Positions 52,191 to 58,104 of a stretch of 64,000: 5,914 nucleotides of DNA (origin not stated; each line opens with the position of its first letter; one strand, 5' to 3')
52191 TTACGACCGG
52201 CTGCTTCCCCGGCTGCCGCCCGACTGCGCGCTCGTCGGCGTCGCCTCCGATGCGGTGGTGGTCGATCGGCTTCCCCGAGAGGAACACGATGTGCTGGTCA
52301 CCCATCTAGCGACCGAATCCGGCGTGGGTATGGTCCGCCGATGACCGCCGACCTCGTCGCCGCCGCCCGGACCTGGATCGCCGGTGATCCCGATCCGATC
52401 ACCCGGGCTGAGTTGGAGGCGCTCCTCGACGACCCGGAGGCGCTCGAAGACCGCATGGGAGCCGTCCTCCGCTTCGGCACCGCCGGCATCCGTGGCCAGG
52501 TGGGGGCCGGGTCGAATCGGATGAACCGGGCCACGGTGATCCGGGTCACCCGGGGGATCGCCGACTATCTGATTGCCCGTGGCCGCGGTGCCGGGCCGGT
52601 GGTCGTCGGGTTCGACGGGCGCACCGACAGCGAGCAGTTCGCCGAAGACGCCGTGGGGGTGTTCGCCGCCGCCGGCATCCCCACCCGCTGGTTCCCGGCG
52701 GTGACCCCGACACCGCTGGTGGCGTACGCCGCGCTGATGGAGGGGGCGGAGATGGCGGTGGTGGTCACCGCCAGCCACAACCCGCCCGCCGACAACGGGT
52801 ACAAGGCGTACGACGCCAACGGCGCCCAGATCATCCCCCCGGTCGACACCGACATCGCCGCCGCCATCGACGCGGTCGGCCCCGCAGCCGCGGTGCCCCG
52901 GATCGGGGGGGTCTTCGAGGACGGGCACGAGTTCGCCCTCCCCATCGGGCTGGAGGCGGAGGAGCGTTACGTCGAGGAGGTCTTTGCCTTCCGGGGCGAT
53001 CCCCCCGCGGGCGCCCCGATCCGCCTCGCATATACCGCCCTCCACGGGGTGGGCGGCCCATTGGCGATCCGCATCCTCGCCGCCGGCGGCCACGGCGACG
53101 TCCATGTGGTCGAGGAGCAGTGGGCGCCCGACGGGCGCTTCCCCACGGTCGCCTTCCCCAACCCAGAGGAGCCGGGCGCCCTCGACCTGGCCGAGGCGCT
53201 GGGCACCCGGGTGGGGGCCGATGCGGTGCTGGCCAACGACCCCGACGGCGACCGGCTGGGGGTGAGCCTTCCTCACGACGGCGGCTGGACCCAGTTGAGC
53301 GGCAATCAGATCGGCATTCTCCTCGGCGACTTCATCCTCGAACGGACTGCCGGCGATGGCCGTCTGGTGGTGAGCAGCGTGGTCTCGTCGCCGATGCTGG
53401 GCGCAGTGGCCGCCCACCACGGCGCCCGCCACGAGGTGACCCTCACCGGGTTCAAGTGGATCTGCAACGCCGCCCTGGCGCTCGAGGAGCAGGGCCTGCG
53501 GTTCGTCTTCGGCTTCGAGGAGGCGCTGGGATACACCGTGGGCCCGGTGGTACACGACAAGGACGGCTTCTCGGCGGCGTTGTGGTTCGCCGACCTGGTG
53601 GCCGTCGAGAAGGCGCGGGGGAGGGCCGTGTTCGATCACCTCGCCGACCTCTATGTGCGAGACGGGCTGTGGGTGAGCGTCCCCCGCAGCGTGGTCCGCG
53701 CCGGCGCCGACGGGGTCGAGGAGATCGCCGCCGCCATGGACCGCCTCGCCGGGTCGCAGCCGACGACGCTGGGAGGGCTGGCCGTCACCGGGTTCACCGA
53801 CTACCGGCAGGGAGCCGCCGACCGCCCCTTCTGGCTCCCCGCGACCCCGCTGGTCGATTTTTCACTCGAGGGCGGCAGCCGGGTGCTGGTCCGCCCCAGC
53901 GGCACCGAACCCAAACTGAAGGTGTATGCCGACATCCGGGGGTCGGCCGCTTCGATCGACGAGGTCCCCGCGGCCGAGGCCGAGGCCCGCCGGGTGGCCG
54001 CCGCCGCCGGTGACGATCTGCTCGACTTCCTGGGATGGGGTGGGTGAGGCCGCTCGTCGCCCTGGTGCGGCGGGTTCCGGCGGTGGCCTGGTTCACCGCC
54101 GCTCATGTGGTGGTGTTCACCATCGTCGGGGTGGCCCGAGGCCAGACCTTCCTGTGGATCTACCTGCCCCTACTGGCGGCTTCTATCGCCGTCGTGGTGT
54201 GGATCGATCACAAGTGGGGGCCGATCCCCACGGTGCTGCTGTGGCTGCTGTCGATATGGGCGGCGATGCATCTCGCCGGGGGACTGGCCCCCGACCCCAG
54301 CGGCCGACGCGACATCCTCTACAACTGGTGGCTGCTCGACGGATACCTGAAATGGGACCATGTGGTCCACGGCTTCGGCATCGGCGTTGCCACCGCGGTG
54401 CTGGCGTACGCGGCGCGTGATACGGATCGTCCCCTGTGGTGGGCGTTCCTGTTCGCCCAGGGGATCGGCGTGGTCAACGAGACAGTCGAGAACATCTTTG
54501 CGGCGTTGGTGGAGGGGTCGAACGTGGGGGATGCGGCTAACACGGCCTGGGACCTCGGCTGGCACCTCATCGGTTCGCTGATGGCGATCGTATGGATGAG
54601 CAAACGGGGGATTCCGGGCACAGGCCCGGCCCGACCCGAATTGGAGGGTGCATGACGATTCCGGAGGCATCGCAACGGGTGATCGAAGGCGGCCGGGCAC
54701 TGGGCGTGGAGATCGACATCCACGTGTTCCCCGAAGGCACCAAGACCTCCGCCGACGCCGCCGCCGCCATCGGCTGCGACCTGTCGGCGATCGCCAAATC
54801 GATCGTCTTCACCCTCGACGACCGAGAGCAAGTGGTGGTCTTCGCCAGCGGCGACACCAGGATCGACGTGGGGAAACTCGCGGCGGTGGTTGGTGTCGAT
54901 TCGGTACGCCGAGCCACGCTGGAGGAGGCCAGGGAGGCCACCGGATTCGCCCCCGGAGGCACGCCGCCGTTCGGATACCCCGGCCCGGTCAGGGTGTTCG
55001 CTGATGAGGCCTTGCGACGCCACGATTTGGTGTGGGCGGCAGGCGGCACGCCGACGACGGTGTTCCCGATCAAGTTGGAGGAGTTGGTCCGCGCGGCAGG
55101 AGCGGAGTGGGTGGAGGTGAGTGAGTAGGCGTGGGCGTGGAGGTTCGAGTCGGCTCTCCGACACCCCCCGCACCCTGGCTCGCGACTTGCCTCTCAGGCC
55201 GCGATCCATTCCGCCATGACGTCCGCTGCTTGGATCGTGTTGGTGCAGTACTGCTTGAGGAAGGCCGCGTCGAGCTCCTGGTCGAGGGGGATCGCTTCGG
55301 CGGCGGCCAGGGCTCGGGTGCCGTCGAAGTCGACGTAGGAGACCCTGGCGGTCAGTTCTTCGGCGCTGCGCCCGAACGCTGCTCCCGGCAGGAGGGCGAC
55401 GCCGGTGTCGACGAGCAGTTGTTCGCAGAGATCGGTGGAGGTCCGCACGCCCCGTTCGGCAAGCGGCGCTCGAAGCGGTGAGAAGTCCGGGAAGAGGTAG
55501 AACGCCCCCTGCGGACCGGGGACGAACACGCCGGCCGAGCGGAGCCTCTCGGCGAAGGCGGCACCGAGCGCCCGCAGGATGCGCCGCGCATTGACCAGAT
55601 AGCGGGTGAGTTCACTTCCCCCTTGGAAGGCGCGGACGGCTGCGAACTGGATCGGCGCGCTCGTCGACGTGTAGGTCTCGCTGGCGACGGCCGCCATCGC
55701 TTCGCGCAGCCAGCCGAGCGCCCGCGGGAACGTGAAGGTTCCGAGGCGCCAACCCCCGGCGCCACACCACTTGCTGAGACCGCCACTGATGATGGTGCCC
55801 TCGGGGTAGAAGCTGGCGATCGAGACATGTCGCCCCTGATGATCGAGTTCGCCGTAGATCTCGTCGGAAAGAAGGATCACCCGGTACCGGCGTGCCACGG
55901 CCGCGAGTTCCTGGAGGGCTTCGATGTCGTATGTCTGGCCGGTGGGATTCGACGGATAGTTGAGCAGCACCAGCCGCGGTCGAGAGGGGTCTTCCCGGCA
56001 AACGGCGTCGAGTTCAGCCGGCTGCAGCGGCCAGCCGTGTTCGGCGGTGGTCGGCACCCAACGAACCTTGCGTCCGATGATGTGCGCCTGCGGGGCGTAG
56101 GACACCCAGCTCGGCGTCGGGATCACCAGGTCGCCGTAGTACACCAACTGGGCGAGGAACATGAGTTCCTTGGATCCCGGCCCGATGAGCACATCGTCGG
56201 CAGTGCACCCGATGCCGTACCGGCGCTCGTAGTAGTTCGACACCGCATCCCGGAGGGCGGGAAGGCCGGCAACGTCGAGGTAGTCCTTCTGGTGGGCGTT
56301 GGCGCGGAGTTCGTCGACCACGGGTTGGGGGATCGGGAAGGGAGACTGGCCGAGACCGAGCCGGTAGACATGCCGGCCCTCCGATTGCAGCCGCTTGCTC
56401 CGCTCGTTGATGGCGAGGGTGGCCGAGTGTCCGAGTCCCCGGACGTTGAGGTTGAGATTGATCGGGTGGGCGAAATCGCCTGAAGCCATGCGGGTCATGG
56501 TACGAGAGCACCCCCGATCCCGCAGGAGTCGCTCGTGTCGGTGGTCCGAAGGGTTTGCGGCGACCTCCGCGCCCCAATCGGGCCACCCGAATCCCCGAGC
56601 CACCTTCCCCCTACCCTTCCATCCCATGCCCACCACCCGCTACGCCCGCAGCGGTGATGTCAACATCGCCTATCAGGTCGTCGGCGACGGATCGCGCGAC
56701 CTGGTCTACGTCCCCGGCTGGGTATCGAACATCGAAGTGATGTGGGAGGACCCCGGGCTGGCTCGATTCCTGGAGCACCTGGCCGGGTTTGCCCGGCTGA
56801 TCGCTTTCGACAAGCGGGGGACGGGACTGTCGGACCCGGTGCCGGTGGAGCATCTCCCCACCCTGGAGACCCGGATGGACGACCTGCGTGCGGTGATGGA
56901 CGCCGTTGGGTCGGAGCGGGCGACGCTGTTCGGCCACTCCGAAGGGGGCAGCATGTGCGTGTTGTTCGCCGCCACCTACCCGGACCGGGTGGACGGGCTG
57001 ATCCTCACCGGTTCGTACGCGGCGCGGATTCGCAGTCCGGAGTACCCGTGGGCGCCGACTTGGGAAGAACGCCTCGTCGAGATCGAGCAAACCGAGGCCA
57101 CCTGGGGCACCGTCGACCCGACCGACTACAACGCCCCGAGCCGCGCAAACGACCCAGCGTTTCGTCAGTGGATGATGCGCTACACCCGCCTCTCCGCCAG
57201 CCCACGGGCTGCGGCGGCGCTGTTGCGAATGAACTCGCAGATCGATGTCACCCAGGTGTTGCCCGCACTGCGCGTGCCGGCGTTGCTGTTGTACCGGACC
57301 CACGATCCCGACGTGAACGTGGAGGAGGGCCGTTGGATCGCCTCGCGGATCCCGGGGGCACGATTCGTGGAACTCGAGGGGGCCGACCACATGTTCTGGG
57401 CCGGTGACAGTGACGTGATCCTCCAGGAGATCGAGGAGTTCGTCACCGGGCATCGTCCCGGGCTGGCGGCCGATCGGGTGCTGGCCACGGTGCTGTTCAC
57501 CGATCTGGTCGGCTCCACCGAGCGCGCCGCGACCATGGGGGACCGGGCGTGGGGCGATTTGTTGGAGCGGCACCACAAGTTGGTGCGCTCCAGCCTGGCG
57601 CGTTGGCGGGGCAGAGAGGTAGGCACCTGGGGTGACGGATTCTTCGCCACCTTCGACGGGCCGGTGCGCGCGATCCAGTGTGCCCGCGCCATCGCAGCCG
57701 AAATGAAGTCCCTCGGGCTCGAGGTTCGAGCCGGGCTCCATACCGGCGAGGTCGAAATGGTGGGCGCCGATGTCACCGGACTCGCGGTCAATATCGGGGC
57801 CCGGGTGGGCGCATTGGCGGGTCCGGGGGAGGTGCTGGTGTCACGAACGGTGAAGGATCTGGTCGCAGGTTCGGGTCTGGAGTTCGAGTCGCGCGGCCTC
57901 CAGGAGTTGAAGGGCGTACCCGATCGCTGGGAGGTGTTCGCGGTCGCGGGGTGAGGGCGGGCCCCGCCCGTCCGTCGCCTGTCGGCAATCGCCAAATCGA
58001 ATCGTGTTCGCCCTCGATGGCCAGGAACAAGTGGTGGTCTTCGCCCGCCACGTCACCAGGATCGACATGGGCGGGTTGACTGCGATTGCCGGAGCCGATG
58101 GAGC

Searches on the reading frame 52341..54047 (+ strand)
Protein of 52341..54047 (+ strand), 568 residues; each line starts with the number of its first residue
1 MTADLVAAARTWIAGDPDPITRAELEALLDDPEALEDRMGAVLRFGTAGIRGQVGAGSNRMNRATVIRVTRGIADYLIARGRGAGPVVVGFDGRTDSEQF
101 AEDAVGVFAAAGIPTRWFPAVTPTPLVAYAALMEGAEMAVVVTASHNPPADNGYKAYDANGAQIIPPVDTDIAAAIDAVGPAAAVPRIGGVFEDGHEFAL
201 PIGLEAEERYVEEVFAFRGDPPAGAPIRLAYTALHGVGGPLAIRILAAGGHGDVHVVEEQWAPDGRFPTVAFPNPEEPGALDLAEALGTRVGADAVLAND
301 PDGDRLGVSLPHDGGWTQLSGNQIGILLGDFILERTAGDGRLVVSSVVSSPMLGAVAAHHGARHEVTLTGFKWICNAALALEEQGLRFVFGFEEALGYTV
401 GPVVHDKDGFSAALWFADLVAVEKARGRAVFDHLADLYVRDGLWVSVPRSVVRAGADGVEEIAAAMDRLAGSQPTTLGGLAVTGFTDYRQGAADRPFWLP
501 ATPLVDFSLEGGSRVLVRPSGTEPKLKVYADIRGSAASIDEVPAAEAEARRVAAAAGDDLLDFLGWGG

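Call 55: search_protein_families(library=pfam, proteins=[window:52341-54047:+], max_evalue=0.0001)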
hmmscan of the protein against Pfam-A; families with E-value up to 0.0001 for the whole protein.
window:52341-54047:+ (568 aa): 4 families
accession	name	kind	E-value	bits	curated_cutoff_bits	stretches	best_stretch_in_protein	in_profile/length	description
PF02878.22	PGM_PMM_I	-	2.5e-36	124.8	22.5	1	44-178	3-133/138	Phosphoglucomutase/phosphomannomutase, alpha/beta/alpha domain I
PF02879.22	PGM_PMM_II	-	3.2e-19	69.8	29.3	1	219-309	13-99/103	Phosphoglucomutase/phosphomannomutase, alpha/beta/alpha domain II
PF02880.22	PGM_PMM_III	-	2.1e-15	57.3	20.7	1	321-426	2-103/115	Phosphoglucomutase/phosphomannomutase, alpha/beta/alpha domain III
PF00408.26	PGM_PMM_IV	-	6.1e-08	33.1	23.1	1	509-548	29-67/68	Phosphoglucomutase/phosphomannomutase, C-terminal domain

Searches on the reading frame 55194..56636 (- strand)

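Call 55: search_protein_families(library=pfam, proteins=[window:55194-56636:-], max_evalue=0.0001)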
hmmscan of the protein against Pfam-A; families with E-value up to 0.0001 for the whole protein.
window:55194-56636:- (480 aa): 1 family
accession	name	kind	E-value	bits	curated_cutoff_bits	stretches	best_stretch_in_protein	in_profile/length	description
PF00155.27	Aminotran_1_2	-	7.6e-47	160.7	19.7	1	90-434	3-346/361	Aminotransferase class I and II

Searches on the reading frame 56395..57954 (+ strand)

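Call 55: search_protein_families(library=pfam, proteins=[window:56395-57954:+], max_evalue=0.0001)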
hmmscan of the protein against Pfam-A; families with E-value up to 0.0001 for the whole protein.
window:56395-57954:+ (519 aa): 3 families
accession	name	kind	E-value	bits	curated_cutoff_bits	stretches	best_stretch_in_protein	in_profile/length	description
PF00561.26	Abhydrolase_1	-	5e-19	69.4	25.8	1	103-333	3-239/245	alpha/beta hydrolase fold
PF12146.15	Hydrolase_4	-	8.6e-18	64.9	27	1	135-335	34-235/239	Serine aminopeptidase, S33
PF00211.25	Guanylate_cyc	-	4.2e-11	43.2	21.9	1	364-516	9-180/183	Adenylate and Guanylate cyclase catalytic domain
